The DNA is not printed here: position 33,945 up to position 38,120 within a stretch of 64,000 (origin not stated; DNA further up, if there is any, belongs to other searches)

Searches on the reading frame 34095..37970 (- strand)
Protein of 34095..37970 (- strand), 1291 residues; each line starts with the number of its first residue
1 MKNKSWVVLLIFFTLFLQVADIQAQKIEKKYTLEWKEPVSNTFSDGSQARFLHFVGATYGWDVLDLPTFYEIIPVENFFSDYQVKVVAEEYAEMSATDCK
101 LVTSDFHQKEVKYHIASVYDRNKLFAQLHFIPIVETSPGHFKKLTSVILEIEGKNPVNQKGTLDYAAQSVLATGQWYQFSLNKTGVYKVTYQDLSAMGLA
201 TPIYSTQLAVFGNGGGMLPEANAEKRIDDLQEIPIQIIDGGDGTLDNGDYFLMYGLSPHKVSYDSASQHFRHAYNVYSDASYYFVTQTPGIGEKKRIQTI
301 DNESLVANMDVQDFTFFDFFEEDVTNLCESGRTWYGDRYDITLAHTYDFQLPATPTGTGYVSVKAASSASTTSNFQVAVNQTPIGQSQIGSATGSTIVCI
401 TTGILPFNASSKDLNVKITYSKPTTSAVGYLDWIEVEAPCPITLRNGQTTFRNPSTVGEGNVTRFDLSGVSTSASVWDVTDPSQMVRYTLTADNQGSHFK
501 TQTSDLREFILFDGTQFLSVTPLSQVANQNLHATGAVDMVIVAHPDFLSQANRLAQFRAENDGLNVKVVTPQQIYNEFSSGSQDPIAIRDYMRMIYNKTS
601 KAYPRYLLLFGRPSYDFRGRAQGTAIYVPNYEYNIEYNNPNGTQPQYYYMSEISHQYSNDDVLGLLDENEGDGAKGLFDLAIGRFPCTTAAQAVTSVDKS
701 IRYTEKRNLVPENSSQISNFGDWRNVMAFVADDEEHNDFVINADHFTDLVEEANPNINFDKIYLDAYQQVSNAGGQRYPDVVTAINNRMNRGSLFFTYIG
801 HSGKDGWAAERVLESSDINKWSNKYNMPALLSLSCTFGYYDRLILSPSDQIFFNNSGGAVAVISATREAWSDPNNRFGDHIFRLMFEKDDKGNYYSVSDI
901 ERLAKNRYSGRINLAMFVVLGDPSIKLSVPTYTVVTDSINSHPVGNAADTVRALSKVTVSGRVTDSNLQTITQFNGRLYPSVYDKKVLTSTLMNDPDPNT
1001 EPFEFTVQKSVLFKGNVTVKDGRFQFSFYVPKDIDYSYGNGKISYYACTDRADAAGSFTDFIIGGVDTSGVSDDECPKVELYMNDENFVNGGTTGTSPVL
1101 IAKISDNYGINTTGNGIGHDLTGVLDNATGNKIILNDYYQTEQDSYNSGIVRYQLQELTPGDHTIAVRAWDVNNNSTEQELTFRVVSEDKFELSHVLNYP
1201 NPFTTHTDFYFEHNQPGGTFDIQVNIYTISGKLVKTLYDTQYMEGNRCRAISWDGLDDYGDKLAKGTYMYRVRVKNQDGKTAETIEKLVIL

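Call 6: search_protein_families(library=pfam, proteins=[window:34095-37970:-])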
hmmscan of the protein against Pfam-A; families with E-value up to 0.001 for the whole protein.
window:34095-37970:- (1291 aa): 2 families
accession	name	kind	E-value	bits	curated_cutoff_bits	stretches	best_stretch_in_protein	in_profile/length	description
PF01364.23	Peptidase_C25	-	2.6e-91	307.1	23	1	539-927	1-374/374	Peptidase family C25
PF13860.13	FlgD_ig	-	4.3e-06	27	27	1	1219-1277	22-78/79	FlgD Ig-like domain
